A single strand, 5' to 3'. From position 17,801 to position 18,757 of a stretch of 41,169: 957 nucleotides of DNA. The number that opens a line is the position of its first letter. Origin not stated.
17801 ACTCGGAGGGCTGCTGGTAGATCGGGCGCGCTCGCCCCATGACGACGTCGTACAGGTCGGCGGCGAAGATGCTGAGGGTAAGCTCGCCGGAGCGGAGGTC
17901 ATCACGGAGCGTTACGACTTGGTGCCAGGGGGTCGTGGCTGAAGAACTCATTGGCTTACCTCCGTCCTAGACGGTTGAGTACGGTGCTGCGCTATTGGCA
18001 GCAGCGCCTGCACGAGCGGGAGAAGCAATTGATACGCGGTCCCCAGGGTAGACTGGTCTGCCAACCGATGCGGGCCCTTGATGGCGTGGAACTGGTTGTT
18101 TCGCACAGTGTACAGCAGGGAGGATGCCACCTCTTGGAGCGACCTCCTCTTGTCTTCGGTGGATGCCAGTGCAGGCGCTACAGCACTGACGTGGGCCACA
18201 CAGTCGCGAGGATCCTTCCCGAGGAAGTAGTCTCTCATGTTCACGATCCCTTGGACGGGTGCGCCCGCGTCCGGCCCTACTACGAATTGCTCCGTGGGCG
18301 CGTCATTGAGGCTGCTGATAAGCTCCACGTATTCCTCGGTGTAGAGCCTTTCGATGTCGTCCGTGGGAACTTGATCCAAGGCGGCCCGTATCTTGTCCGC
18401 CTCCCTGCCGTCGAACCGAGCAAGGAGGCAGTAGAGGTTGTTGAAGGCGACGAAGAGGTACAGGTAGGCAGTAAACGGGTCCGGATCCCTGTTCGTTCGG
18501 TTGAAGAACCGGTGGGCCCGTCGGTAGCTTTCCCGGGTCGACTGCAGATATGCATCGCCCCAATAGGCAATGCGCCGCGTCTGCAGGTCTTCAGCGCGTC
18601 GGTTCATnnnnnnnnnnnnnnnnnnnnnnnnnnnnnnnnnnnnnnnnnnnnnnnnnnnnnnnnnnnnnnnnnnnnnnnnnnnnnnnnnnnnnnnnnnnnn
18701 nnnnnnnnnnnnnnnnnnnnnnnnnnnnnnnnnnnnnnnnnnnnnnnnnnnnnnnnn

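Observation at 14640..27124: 12.5 kb translationally coupled operon: HTH-SNF2-DUF3883 helicase, UvrD-like helicase, DUF1156 methyltransferase, RNxxxH protein, DUF499 ATPase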

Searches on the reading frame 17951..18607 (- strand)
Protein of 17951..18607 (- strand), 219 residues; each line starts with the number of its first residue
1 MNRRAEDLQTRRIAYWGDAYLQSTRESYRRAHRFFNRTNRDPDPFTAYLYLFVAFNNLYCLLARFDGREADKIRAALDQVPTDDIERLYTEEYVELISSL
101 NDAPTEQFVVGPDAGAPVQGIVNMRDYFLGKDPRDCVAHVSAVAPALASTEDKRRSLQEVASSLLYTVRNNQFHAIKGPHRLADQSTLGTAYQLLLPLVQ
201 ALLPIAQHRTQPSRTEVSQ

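Call 18: search_protein_families(library=pfam, proteins=[window:17951-18607:-], max_evalue=10)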
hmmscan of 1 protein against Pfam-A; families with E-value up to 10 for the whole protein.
window:17951-18607:- (219 aa): 2 families
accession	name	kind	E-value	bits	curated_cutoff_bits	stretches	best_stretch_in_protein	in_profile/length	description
PF17419.7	MauJ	-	0.0073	17.6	28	1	31-162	1-105/116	Methylamine utilization protein MauJ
PF19916.4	VMAP-M0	-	0.086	13.8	25.9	1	65-104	1-40/104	vWA-MoxR associated protein middle region 0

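Call 19: search_protein_families(library=padloc, proteins=[window:17951-18607:-], max_evalue=1)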
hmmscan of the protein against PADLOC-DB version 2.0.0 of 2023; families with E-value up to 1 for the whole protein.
window:17951-18607:- (219 aa): 0 families

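Call 20: find_homologous_proteins(query=window:17951-18607:-)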
Query window:17951-18607:- (219 aa): 36 proteins with E <= 0.001 among 344 candidates.
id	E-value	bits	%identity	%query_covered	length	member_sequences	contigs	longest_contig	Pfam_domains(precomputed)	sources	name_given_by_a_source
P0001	7.2e-142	488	100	100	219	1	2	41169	-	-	-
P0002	1.6e-94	333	71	100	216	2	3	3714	-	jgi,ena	-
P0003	7.4e-94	331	73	95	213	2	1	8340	-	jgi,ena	-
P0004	2.6e-90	319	74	97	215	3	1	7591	-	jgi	-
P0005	6.1e-87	309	70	93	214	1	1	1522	-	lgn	-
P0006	3.7e-82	293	63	96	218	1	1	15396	-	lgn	-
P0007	1.4e-79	284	68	92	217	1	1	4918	-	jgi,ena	-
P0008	5.1e-77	276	65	94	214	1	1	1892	-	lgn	-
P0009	6.4e-73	263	62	92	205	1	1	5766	-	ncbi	-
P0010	8.6e-71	256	56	98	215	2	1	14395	-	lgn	-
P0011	6.0e-69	250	58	89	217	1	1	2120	-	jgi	jgi:hypothetical protein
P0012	8.7e-69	249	59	92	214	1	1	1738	-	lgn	-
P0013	3.3e-68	247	56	97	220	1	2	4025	-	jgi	jgi:hypothetical protein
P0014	4.3e-67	244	56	92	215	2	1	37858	-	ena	-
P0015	5.0e-66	240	60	85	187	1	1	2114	-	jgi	jgi:hypothetical protein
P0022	1.8e-61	225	54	96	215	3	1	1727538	-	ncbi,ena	-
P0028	2.8e-59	218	53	94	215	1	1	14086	-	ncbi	-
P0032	7.2e-47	178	46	94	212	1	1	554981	-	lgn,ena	-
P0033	7.9e-46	174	55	74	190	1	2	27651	-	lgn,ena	-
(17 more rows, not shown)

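Call 21: find_encoding_contigs(protein=P0022, flank=10000, max_places=2)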
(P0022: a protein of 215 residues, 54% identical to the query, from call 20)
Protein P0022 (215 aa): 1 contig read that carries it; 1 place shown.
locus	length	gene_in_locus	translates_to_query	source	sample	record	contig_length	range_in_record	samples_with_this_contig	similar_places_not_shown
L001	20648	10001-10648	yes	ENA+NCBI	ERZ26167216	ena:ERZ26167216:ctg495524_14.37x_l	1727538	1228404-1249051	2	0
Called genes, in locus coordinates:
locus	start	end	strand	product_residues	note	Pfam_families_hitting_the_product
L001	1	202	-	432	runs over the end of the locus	PF02844:GARS_N, PF01071:GARS_A, PF02786:CPSase_L_D2, PF02843:GARS_C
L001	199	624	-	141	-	PF01850:PIN (weak)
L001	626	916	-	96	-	PF12728:HTH_17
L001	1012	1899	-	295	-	PF04909:Amidohydro_2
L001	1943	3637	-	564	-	PF00117:GATase, PF07722:Peptidase_C26 (weak), PF02540:NAD_synthase (faint), PF00958:GMP_synt_C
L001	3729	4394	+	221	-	PF01300:Sua5_yciO_yrdC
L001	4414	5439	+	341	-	PF00348:polyprenyl_synt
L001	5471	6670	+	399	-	PF00162:PGK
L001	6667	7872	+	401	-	PF01676:Metalloenzyme, PF10143:PhosphMutase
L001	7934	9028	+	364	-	-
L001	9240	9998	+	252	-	PF00121:TIM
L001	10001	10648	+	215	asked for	-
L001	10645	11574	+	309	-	PF01745:IPT (weak), PF01715:IPPT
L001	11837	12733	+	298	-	PF01678:DAP_epimerase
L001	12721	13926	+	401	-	PF00155:Aminotran_1_2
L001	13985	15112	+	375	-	PF13167:GTP-bdg_N, PF16360:GTP-bdg_M, PF01926:MMR_HSR1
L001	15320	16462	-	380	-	PF00285:Citrate_synt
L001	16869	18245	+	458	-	PF22694:CtpB_N-like (faint), PF00595:PDZ, PF13180:PDZ_2, PF17820:PDZ_6, PF03572:Peptidase_S41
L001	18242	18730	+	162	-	PF01668:SmpB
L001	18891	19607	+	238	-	-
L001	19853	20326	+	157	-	PF13690:CheX, PF04509:CheC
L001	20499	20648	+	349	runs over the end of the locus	PF00512:HisKA, PF02518:HATPase_c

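Call 22: find_encoding_contigs(protein=P0032, flank=10000, max_places=2)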
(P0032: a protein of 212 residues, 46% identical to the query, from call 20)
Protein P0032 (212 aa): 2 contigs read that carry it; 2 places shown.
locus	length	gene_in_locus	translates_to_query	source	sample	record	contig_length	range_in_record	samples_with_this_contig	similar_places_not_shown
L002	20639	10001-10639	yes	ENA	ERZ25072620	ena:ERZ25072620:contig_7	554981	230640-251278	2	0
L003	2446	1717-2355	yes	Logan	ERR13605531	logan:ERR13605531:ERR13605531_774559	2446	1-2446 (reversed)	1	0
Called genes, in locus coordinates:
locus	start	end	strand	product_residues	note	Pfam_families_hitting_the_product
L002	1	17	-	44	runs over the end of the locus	-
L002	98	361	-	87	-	-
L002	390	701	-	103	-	-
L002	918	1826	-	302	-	PF20247:DUF6602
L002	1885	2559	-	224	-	-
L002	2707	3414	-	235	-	PF00106:adh_short, PF13561:adh_short_C2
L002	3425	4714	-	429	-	PF07690:MFS_1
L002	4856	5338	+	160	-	PF05014:Nuc_deoxyrib_tr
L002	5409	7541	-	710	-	PF00141:peroxidase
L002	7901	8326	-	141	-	PF08570:DUF1761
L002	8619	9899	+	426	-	-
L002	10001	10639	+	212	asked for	-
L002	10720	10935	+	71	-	PF10049:DUF2283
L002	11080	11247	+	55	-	-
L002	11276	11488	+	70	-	-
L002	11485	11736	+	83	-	PF07927:HicA_toxin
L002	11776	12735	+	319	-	PF00296:Bac_luciferase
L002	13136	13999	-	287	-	PF00561:Abhydrolase_1, PF12146:Hydrolase_4, PF12697:Abhydrolase_6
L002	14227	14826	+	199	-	PF00881:Nitroreductase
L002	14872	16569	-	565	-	PF03235:GmrSD_N, PF07510:GmrSD_C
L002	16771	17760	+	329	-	PF00491:Arginase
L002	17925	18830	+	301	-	PF00005:ABC_tran, PF13304:AAA_21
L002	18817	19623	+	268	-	PF12679:ABC2_membrane_2, PF10920:DUF2705, PF12730:ABC2_membrane_4, PF12698:ABC2_membrane_3, PF13346:ABC2_membrane_5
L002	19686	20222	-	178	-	-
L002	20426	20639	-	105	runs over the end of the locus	PF15919:HicB_lk_antitox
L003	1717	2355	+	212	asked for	-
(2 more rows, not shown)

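Call 23: find_encoding_contigs(protein=P0014, flank=10000, max_places=2)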
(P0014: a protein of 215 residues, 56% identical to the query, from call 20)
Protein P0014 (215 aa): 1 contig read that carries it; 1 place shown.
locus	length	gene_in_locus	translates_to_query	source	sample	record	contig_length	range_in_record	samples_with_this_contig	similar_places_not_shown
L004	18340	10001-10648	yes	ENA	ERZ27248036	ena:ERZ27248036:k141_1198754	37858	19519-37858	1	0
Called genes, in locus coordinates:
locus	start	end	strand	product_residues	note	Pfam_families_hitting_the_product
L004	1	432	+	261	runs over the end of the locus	PF00378:ECH_1, PF16113:ECH_2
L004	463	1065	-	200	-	PF01161:PBP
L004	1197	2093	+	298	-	-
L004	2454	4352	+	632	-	PF00672:HAMP, PF00990:GGDEF, PF13487:HD_5, PF01966:HD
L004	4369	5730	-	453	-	PF05977:MFS_3, PF07690:MFS_1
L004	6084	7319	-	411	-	PF12832:MFS_1_like (faint), PF07690:MFS_1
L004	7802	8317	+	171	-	-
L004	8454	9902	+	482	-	PF11794:HpaB_N, PF03241:HpaB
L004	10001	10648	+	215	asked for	-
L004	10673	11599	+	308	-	PF00291:PALP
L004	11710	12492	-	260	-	PF04203:Sortase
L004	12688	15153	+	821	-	PF04015:DUF362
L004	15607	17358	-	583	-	PF13632:Glyco_trans_2_3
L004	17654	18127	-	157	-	PF04539:Sigma70_r3, PF04545:Sigma70_r4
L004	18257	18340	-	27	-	?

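Call 24: find_encoding_contigs(protein=P0006, flank=10000, max_places=2)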
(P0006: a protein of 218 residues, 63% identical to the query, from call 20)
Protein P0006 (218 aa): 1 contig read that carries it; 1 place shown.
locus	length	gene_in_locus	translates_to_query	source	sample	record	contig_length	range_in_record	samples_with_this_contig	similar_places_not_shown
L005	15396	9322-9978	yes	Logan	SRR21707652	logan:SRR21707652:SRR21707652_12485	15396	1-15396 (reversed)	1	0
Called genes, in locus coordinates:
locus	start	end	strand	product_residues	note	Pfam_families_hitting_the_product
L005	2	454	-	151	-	?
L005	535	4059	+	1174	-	PF01381:HTH_3, PF12844:HTH_19 (faint), PF13560:HTH_31, PF00176:SNF2-rel_dom, PF04851:ResIII, PF00271:Helicase_C, PF13020:NOV_C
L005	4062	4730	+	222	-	-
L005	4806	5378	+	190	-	-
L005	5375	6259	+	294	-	-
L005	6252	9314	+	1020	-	PF06634:DUF1156, PF03602:Cons_hypoth95 (faint)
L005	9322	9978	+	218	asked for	-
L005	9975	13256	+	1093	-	PF04465:DUF499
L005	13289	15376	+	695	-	PF13470:PIN_3 (faint)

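Call 25: find_encoding_contigs(protein=P0003, flank=10000, max_places=2)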
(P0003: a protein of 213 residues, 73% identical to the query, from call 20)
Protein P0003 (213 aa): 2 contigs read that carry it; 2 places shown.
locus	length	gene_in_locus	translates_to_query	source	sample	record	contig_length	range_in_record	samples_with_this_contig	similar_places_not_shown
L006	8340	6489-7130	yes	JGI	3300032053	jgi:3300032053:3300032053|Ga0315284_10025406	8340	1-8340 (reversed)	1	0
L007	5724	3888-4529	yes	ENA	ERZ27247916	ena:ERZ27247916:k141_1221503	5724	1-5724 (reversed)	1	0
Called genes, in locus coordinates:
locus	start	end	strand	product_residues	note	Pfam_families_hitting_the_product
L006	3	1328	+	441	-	?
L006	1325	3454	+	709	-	-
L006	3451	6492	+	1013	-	PF06634:DUF1156, PF03602:Cons_hypoth95 (faint)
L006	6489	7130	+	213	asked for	-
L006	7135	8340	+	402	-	?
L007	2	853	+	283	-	?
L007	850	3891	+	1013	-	PF06634:DUF1156, PF03602:Cons_hypoth95 (faint)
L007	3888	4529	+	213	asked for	-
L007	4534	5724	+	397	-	?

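Call 26: find_encoding_contigs(protein=P0010, flank=10000, max_places=2)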
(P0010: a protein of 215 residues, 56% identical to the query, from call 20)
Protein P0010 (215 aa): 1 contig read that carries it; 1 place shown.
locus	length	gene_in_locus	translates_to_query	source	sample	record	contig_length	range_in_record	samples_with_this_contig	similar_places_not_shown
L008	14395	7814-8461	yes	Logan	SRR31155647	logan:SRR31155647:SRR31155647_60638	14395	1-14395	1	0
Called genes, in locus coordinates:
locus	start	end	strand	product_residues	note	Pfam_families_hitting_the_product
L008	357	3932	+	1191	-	PF01381:HTH_3, PF13560:HTH_31 (weak), PF00176:SNF2-rel_dom, PF00270:DEAD (weak), PF04851:ResIII, PF00271:Helicase_C, PF13020:NOV_C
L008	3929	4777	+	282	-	PF05168:HEPN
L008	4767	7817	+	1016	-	PF06634:DUF1156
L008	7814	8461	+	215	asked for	-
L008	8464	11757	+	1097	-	PF04465:DUF499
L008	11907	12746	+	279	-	-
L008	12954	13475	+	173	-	-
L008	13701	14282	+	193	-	-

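Call 33: predict_structure(alignment_id=A1)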
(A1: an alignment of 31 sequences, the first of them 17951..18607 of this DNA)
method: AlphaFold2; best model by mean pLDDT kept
length: 219 residues; sequences in the alignment: 31
mean_pLDDT: 90.8   pTM: 0.88
mean pLDDT of the five models: 90.8, 90.1, 89.7, 89.1, 87.8
residues with pLDDT >= 90: 157; 70-90: 45; 50-70: 17; < 50: 0
segments of 3 or more residues with pLDDT < 50: none
pLDDT, mean of each block of 10 residues (from residue 1): 81 87 97 91 94 97 88 97 98 98 88 91 94 95 97 98 95 67 86 98 95 63
secondary structure, 60 per line:
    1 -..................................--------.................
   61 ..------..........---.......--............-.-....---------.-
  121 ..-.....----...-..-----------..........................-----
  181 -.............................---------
elements in order: H2-35 H44-62 H69-78 H82-88 H91-102 H106-109 H124-128 H150-175 H182-210

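Call 38: fold_search(model_id=the predicted structure, library=pdb)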
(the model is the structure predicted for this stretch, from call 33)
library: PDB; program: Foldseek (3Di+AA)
matches with E <= 10: 94; with E <= 0.001: 0
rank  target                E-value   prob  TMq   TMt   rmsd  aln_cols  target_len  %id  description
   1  9gk2_G                1.0e+00  0.09  0.20  0.12  30.1       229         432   13  Surface-layer (S-layer) PS2 protein from Corynebacterium glutamicum (released 2024-10-02)
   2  5dw7                  1.1e+00  0.08  0.17  0.13  20.0       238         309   10  Crystal structure of the unliganded geosmin synthase N-terminal domain from Streptomyces coelicolor (released 2015-11-25)
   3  9e5c_6e               1.4e+00  0.04  0.13  0.02  31.8       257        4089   10  Cryo-EM structure of 96 nm repeat of microtubule doublet from T. brucei flagellum (released 2025-03-12)
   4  2acl_H                1.5e+00  0.06  0.17  0.16  18.9       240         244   12  Liver X-Receptor alpha Ligand Binding Domain with SB313987 (released 2005-09-20)
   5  8rt1_E                2.1e+00  0.06  0.17  0.10  19.5       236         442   14  BTV15 VP5 at pH 9.0 (released 2024-09-04)
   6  5dz2_A                2.2e+00  0.05  0.17  0.14  21.4       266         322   11  Geosmin synthase from Streptomyces coelicolor N-terminal domain complexed with three Mg2+ ions and alendronic acid (released 2015-12-09)
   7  8v6k_A                2.7e+00  0.06  0.19  0.08  20.9       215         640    7  Apo-state cryo-EM structure of human TRPV3 in cNW30 nanodiscs (released 2024-04-17)
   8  3ipm_O                2.9e+00  0.06  0.21  0.21  15.0       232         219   13  Crystal Structure of Archaeal 20S Proteasome in Complex with the C-terminus of PAN (released 2009-12-29)
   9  6sgx_C                2.9e+00  0.06  0.22  0.13  19.4       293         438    9  Structure of protomer 1 of the ESX-3 core complex (released 2019-10-09)
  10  8rt1_H                2.9e+00  0.04  0.17  0.11  19.5       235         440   14  BTV15 VP5 at pH 9.0 (released 2024-09-04)
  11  6ql4_A                2.9e+00  0.03  0.15  0.07  19.2       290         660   13  Crystal structure of nucleotide-free Mgm1 (released 2019-07-03)
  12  8rt1_C                3.1e+00  0.04  0.18  0.10  21.2       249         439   11  BTV15 VP5 at pH 9.0 (released 2024-09-04)
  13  5jy3_D                3.1e+00  0.03  0.17  0.17  19.2       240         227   14  CRYSTAL STRUCTURE OF LXRbeta (NUCLEAR RECEPTOR SUBFAMILY 1, GROUP H, MEMBER 2) COMPLEXED WITH BMS-852927 (released 2016-11-02)
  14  8rt1_G                3.2e+00  0.04  0.18  0.11  19.5       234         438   14  BTV15 VP5 at pH 9.0 (released 2024-09-04)
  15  8rt1_B                3.2e+00  0.04  0.17  0.10  19.5       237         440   12  BTV15 VP5 at pH 9.0 (released 2024-09-04)
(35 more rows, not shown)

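Call 39: search_protein_representatives(alignment_id=A1)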
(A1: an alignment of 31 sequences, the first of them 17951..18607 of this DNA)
Query: 31 sequences, 215 profile positions. Proteins with E-value up to 0.001 (for the whole library): 133; up to 1e-10: 28; up to 1e-30: 19. The best 133 are listed.
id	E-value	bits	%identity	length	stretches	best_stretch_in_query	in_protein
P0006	1.8e-93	328.1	-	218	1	5-213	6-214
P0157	4.4e-75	268.0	-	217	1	6-204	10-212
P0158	1.0e-74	266.8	-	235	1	6-210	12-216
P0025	1.6e-73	262.9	-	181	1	2-175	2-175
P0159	4.5e-70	251.7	-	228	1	5-210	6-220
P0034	2.2e-69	249.4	-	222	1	6-207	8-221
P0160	4.2e-69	248.5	-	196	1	6-205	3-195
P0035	6.3e-67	241.4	-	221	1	4-208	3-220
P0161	1.5e-61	223.8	-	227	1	3-212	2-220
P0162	8.6e-61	221.3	-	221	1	8-209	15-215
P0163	1.2e-53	197.9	-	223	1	4-201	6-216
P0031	2.7e-51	190.3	-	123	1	94-213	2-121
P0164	7.7e-49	182.3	-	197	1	6-208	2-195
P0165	1.3e-45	171.7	-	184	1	36-206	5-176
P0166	1.9e-42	161.3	-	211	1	6-208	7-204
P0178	6.0e-11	58.4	-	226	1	40-200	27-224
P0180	1.4e-10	57.2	-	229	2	65-201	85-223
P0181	1.7e-09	53.6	-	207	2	153-200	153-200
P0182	4.7e-09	52.2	-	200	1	35-197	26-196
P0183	5.4e-09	52.0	-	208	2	155-200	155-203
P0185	7.9e-09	51.5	-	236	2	159-201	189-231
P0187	2.2e-08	50.0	-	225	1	40-199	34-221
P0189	6.0e-08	48.6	-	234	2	67-200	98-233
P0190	6.1e-08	48.6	-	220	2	153-201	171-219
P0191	6.4e-08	48.5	-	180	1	40-200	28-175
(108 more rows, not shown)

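Call 40: search_protein_families(library=pfam, alignment_id=A1, max_evalue=10)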
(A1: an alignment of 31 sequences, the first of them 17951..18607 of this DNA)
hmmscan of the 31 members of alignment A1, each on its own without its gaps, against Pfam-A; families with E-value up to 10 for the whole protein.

A. member 1, window:17951-18607:- (219 aa): 2 families
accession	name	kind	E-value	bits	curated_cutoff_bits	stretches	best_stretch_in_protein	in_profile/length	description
PF17419.7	MauJ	-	0.0073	17.6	28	1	31-162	1-105/116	Methylamine utilization protein MauJ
PF19916.4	VMAP-M0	-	0.086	13.8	25.9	1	65-104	1-40/104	vWA-MoxR associated protein middle region 0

B. families by the number of members that match (of 31 scanned): 12 families
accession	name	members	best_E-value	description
PF17419.7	MauJ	3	0.0073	Methylamine utilization protein MauJ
PF13650.11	Asp_protease_2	1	0.00011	Aspartyl protease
PF13975.11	gag-asp_proteas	1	0.0063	gag-polyprotein putative aspartyl protease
PF06057.17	VirJ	1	0.0081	Bacterial virulence protein (VirJ)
PF03607.23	DCX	1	0.032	Doublecortin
PF14624.11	Vwaint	1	0.043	VWA / Hh protein intein-like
PF19916.4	VMAP-M0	1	0.086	vWA-MoxR associated protein middle region 0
PF19698.5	DUF6197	1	0.12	Family of unknown function (DUF6197)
PF12309.13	KBP_C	1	0.12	KIF-1 binding protein C terminal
PF22521.2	HypF_C_2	1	0.17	Carbamoyltransferase, Kae1-like Domain, second subdomain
PF22392.1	Cmr7b-like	1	0.18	Cmr7b-like, BtrG-like domain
PF17035.10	BET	1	0.21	Bromodomain extra-terminal - transcription regulation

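Call 41: search_protein_families(library=pfam, proteins=[P0178, P0180, P0181, P0182, P0183, P0185, P0187, P0189, P0190, P0191], max_evalue=0.1)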
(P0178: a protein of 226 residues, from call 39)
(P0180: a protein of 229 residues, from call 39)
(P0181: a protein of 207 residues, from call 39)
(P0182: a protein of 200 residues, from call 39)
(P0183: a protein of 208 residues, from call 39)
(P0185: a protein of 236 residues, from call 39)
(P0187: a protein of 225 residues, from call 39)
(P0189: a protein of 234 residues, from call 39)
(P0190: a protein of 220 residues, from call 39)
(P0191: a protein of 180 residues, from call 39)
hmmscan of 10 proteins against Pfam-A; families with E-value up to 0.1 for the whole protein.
P0178 (226 aa): 1 family
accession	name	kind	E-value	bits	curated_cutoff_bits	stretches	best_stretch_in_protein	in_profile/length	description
PF21972.1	Arc1p_N_like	-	0.023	15.4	27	0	175-220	14-58/81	Nuclear-export cofactor Arc1p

P0180 (229 aa): 1 family
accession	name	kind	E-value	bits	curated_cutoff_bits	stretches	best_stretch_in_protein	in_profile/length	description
PF17419.7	MauJ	-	0.044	15.1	28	1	170-221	71-114/116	Methylamine utilization protein MauJ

P0181 (207 aa): 1 family
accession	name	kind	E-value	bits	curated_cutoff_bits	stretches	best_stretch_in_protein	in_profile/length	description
PF17419.7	MauJ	-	0.077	14.3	28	0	137-198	64-113/116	Methylamine utilization protein MauJ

P0182 (200 aa): 1 family
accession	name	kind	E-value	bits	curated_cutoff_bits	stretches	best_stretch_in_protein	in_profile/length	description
PF19242.4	Zn_finger_prot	-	0.098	12.9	30.1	0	92-132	95-135/268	Putative zinc finger protein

P0183 (208 aa): 2 families
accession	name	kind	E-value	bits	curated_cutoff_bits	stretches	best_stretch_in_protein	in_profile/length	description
PF17419.7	MauJ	-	0.016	16.5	28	1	139-203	63-115/116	Methylamine utilization protein MauJ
PF21972.1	Arc1p_N_like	-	0.069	13.9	27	0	167-199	27-58/81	Nuclear-export cofactor Arc1p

P0185 (236 aa): 0 families

P0187 (225 aa): 1 family
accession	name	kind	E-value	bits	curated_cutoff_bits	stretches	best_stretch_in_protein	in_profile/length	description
PF17419.7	MauJ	-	0.01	17.1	28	0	168-222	62-115/116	Methylamine utilization protein MauJ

P0189 (234 aa): 2 families
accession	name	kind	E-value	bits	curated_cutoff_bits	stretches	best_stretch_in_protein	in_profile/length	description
PF21972.1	Arc1p_N_like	-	0.03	15.1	27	1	184-229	14-58/81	Nuclear-export cofactor Arc1p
PF17419.7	MauJ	-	0.061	14.6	28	0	185-233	62-115/116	Methylamine utilization protein MauJ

P0190 (220 aa): 1 family
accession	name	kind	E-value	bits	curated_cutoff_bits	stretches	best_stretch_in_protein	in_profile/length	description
PF17419.7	MauJ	-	0.0035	18.6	28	0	174-218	66-115/116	Methylamine utilization protein MauJ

P0191 (180 aa): 3 families
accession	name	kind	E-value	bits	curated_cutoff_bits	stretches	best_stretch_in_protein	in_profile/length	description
PF17419.7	MauJ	-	0.026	15.8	28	1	91-173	34-113/116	Methylamine utilization protein MauJ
PF12923.12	RRP7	-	0.05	14.1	23.3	1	92-127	74-109/120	Ribosomal RNA-processing protein 7 (RRP7) C-terminal domain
PF18735.6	HEPN_RiboL-PSP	-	0.05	13.9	28.4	1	130-178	143-189/191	RiboL-PSP-HEPN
